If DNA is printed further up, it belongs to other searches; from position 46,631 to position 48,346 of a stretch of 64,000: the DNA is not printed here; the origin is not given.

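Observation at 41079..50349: lexA-divergent five-gene cluster: two uncharacterised genes placed directly upstream of imuA-imuB-dnaE2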

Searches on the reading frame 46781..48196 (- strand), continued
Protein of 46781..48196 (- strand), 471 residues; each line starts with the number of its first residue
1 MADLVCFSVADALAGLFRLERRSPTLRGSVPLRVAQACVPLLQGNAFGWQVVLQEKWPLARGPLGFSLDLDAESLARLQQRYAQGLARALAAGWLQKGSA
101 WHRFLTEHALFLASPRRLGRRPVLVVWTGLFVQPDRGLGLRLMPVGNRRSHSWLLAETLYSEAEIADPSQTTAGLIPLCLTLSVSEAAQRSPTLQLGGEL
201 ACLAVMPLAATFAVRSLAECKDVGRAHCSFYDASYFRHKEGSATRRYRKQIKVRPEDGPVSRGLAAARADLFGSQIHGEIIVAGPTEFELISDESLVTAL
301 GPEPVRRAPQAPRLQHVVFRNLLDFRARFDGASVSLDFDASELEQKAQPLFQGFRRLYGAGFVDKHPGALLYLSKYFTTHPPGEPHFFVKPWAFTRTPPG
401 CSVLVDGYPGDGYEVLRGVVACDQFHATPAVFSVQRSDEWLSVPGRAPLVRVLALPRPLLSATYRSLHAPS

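Call 41: find_encoding_contigs(protein=P0015, flank=10000, max_places=1)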
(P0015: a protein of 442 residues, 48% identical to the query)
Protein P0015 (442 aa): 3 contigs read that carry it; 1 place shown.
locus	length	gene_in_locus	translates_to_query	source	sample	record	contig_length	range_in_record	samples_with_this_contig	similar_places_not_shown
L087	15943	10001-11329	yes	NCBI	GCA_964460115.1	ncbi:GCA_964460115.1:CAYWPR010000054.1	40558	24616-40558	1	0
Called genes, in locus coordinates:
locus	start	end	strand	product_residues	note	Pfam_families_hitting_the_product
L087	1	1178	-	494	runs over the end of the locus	PF13899:Thioredoxin_7 (weak), PF13098:Thioredoxin_2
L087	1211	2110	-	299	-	-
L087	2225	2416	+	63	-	-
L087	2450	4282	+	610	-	PF00069:Pkinase, PF03109:ABC1 (faint), PF07714:PK_Tyr_Ser-Thr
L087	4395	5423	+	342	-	-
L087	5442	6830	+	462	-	PF09924:LPG_synthase_C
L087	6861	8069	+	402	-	PF05114:MbnB_TglH_ChrH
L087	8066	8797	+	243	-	-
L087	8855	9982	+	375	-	-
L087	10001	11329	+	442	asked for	-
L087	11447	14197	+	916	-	PF02368:Big_2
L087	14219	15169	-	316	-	-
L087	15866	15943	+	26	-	?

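Call 42: find_encoding_contigs(protein=P0010, flank=10000, max_places=2)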
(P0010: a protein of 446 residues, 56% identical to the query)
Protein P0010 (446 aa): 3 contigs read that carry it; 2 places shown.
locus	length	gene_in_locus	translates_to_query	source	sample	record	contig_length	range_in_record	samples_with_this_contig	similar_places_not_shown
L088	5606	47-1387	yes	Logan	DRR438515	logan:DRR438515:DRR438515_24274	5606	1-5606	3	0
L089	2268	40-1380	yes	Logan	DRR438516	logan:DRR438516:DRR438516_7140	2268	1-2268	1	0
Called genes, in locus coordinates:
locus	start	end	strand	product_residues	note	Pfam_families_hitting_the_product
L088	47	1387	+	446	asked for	-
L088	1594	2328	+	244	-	PF00154:RecA_N, PF27531:MT3502_N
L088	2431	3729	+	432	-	-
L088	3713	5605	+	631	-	?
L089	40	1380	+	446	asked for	-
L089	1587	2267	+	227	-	?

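Call 50: search_protein_families(library=ncbifam, proteins=[L085:6115-6840:+, L085:6862-8064:+, L085:8061-8795:+, L085:8810-9982:+, L085:10001-11371:+, L002:8935-10023:+, L002:11416-12441:+, L085:11725-12474:+, L085:12484-13854:+], max_evalue=0.01)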
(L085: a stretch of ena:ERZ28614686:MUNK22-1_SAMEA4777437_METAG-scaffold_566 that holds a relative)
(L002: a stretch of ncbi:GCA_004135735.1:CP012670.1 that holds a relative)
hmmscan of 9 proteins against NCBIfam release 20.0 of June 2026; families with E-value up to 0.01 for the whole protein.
L085:6115-6840:+ (241 aa): 3 families
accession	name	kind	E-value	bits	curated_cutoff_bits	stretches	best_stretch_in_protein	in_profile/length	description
NF033920.0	C39_PA2778_fam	equivalog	2.4e-07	30.4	150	1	57-174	5-109/255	PA2778 family cysteine peptidase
TIGR03796.1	NHLM_micro_ABC1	equivalog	9.2e-07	27.4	853.3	1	57-184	2-106/710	NHLP family bacteriocin export ABC transporter peptidase/permease/ATPase subunit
NF058616.2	C39_FapD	equivalog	0.0023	17.2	330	0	58-184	44-158/224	fibril amyloid maturation endopeptidase FapD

L085:6862-8064:+ (400 aa): 5 families
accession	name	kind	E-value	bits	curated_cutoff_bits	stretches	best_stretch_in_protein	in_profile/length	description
NF050167.1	MNIO_BufB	equivalog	9e-57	192.4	310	1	10-271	1-262/262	MNIO family bufferin maturase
NF003818.2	PRK05409.1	equivalog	1.1e-48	166.1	360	1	9-272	1-262/264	HvfB family MNIO-type RiPP peptide maturase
NF050151.1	RiPP_MNIO_ApyH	equivalog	3.6e-25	88.7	400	1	10-277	13-283/283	multinuclear non-heme iron-dependent oxidative enzyme ApyH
NF050165.1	MNIO_ChrH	equivalog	1.5e-14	53.9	600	1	56-244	55-247/363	MNIO family chryseobactin maturase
TIGR04159.2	methbact_MbnB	equivalog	0.00051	19.6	325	1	79-257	69-243/261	methanobactin biosynthesis protein MbnB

L085:8061-8795:+ (244 aa): 9 families
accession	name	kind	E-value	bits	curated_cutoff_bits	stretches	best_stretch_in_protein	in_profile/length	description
NF010309.0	PRK13746.1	subfamily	3.3e-05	23.3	193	1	12-67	4-58/263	aminoglycoside adenylyltransferase family protein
NF045972.1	ANT_3pp_I_Serra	equivalog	0.00043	20.1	500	1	27-84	18-71/261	ANT(3'')-I family aminoglycoside adenylyltransferase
NF053581.1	ANT_3pp_Ic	exception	0.00067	19.3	545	1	12-65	4-56/265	aminoglycoside nucleotidyltransferase ANT(3'')-Ic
NF012157.0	ANT_3pp_I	equivalog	0.00073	18.9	375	1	17-69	3-53/256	AadA family aminoglycoside 3''-O-nucleotidyltransferase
NF045909.1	ANT_9_Ic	equivalog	0.0012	18.1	505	1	28-68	19-59/259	aminoglycoside nucleotidyltransferase ANT(9)-Ic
NF047752.1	MntA_antitoxin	equivalog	0.0018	18.2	60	1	35-79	6-50/106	type VII toxin-antitoxin system MntA family adenylyltransferase antitoxin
NF033220.1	ANT_3pp_II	equivalog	0.0041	16.5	400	1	20-81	6-67/258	ANT(3'')-II family aminoglycoside nucleotidyltransferase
NF051895.1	anti_phage_HalB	equivalog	0.0065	16.1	190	1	38-79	1-41/211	anti-phage Hailong system nucleotidyltransferase HalB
NF033061.1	ANT_4p_I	equivalog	0.0095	15.5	350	0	22-69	16-62/253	ANT(4')-I family aminoglycoside nucleotidyltransferase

L085:8810-9982:+ (390 aa): 1 family
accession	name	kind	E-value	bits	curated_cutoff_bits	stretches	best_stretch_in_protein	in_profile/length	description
TIGR04222.1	near_uncomplex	domain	4.5e-12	46.1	43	1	25-280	1-228/229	TIGR04222 domain-containing membrane protein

L085:10001-11371:+ (456 aa): 0 families

L002:8935-10023:+ (362 aa): 1 family
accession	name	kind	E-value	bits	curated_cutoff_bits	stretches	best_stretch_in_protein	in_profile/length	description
TIGR04222.1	near_uncomplex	domain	3.6e-10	39.9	43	1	57-297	6-229/229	TIGR04222 domain-containing membrane protein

L002:11416-12441:+ (341 aa): 5 families
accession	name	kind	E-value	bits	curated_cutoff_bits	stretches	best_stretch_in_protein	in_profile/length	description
NF049936.1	TriMthamethphnDioxTmpA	equivalog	9.5e-11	41.1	400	2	180-216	301-338/366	2-trimethylaminoethylphosphonate dioxygenase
TIGR02409.1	carnitine_bodg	equivalog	1.3e-10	40.8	414.75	2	76-138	181-242/366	gamma-butyrobetaine dioxygenase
TIGR02410.1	carnitine_TMLD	equivalog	1.2e-07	31.7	268.3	1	187-217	310-340/362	trimethyllysine dioxygenase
NF041363.1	GntD_guanitoxin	equivalog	0.0001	21.6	345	1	143-215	238-307/341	guanitoxin biosynthesis L-enduracididine beta-hydroxylase GntD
TIGR03946.1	viomycin_VioC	equivalog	0.00092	18.3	418.6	1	179-215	264-299/333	arginine beta-hydroxylase, Fe(II)/alpha-ketoglutarate-dependent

L085:11725-12474:+ (249 aa): 7 families
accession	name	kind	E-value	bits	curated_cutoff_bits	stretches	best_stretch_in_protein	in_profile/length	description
TIGR02012.1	tigrfam_recA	equivalog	9.5e-13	48.1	325.3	1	44-111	42-112/321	recombinase RecA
NF033429.2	ImuA_translesion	equivalog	2.2e-09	37.5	150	1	27-121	5-103/181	translesion DNA synthesis-associated protein ImuA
NF007072.0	PRK09519.1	equivalog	5.9e-09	34.8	1024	1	44-113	47-119/790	intein-containing recombinase RecA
NF058630.1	repair_Rv3395c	exception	7.1e-06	25.8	65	1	50-113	4-63/153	DnaE2-dependent mutagenesis accessory factor ImuA'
TIGR03881.1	KaiC_arch_4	hypoth_equivalog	2.9e-05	23.8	247.8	1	39-110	4-79/231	KaiC domain-containing protein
TIGR03880.1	KaiC_arch_3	hypoth_equivalog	0.001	18.6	249.45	1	45-106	5-70/224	KaiC domain-containing protein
TIGR02237.1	recomb_radB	equivalog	0.0048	16.8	172.4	1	45-95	1-52/210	DNA repair and recombination protein RadB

L085:12484-13854:+ (456 aa): 4 families
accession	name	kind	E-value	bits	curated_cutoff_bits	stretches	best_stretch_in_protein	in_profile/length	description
NF003015.0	PRK03858.1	subfamily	6e-12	45.3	367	1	26-287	84-341/399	DNA polymerase IV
NF002882.0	PRK03348.1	equivalog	1.5e-09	37.2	389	1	67-299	130-356/461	DNA polymerase IV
NF002751.0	PRK02794.1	equivalog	6.3e-07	28.6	371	1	103-270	190-358/425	DNA polymerase IV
NF002848.0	PRK03103.1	subfamily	0.0019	16.8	381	1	43-179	105-238/410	DNA polymerase IV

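Call 69: search_protein_families(library=pfam, proteins=[L053:5965-7062:+, L053:6960-7745:+, L053:7750-8391:+, L053:9306-10133:-, L053:11761-12780:+, L053:12803-14545:-, L043:7037-8446:+, L043:9126-9725:-, L043:12101-12562:+, L043:13385-14962:+], max_evalue=0.001)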
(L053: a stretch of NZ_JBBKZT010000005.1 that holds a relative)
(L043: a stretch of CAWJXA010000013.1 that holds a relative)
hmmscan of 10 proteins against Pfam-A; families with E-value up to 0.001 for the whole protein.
L053:5965-7062:+ (365 aa): 4 families
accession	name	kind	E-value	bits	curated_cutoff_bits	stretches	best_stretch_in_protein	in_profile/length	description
PF01035.26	DNA_binding_1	-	4.9e-35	119.6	27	1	282-361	1-80/81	6-O-methylguanine DNA methyltransferase, DNA binding domain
PF02805.21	Ada_Zn_binding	-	1.4e-32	111.9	23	1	23-86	2-65/65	Metal binding domain of Ada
PF12833.13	HTH_18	-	7.7e-20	71.4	33.6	1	117-193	1-78/80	Helix-turn-helix domain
PF00165.29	HTH_AraC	-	2.9e-09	37.3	26.6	1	113-143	10-40/42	Bacterial regulatory helix-turn-helix proteins, AraC family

L053:6960-7745:+ (261 aa): 2 families
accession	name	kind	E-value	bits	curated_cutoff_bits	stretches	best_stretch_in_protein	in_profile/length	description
PF09859.15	Oxygenase-NA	-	1e-88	295.8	26.2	1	89-260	1-172/172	Oxygenase, catalysing oxidative methylation of damaged DNA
PF13640.12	2OG-FeII_Oxy_3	-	0.00054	21.3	27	1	153-256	3-96/98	2OG-Fe(II) oxygenase superfamily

L053:7750-8391:+ (213 aa): 1 family
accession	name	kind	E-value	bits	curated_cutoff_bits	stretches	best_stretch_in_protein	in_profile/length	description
PF13532.12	2OG-FeII_Oxy_2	-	1.1e-58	199.1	31.2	1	18-210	1-194/194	2OG-Fe(II) oxygenase superfamily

L053:9306-10133:- (275 aa): 2 families
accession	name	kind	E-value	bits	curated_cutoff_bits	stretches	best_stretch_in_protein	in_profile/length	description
PF13640.12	2OG-FeII_Oxy_3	-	1.9e-19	70.9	27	1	171-268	7-98/98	2OG-Fe(II) oxygenase superfamily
PF13661.12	2OG-FeII_Oxy_4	-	3.2e-09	37.6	27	1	172-268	8-98/98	2OG-Fe(II) oxygenase superfamily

L053:11761-12780:+ (339 aa): 1 family
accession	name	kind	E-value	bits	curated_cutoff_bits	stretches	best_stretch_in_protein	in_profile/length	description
PF03401.19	TctC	-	1.1e-68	232.1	27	1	63-336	1-274/274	Tripartite tricarboxylate transporter family receptor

L053:12803-14545:- (580 aa): 0 families

L043:7037-8446:+ (469 aa): 0 families

L043:9126-9725:- (199 aa): 0 families

L043:12101-12562:+ (153 aa): 2 families
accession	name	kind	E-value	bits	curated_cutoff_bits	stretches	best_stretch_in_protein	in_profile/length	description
PF13411.12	MerR_1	-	1.2e-19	70.6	21.6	1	44-113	1-68/69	MerR HTH family regulatory protein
PF00376.29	MerR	-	7.5e-08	32.5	28.2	1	45-82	1-38/38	MerR family regulatory protein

L043:13385-14962:+ (525 aa): 2 families
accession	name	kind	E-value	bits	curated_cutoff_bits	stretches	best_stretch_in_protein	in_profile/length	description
PF04055.27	Radical_SAM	-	1.2e-15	58.5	29.5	1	197-363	2-164/166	Radical SAM superfamily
PF02310.24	B12-binding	-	3.9e-13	49.7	32.1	1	16-127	11-120/121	B12 binding domain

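Call 70: search_solved_structures(query=A1, max_evalue=10, show_alignments=2)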
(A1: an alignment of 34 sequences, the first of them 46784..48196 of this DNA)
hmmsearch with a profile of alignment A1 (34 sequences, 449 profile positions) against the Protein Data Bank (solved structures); distinct sequences matched with E-value up to 10: 0.

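Call 77: find_related_loci(query=A1, collection=metagenome_contigs, flank=8000)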
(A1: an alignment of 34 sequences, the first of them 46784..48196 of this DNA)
Query A1 (471 aa) in metagenome_contigs; peptide patterns used: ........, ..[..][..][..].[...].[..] (x = any residue, [..] = any of these).
189 stretches matched a pattern; 59 encode a relative of the query (tblastn E <= 1e-3); 59 distinct loci.
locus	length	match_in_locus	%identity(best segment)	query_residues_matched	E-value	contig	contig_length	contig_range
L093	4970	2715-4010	43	7-464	6e-94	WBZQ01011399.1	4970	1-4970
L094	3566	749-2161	42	6-471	2e-89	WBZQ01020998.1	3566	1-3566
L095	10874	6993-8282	39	5-467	1e-87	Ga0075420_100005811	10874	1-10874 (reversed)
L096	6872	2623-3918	41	6-468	4e-87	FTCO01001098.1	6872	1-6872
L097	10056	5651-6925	41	11-465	1e-86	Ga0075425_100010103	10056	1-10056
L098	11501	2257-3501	39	7-464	1e-85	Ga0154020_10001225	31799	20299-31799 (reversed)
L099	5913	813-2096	42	6-467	9e-86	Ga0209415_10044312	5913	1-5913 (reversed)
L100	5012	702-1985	40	5-465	3e-83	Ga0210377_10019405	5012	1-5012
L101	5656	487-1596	42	86-466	9e-83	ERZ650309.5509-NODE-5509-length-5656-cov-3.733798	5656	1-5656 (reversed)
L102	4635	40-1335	41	3-466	1e-82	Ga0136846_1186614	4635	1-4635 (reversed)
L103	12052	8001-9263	40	6-467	9e-82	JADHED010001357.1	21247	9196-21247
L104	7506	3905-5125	37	4-464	1e-80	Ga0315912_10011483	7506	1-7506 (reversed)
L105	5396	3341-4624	40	5-465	4e-80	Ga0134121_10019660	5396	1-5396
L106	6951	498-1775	39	6-465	4e-79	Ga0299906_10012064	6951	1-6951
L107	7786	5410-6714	40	2-464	3e-77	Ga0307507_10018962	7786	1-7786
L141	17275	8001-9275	56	6-466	7e-146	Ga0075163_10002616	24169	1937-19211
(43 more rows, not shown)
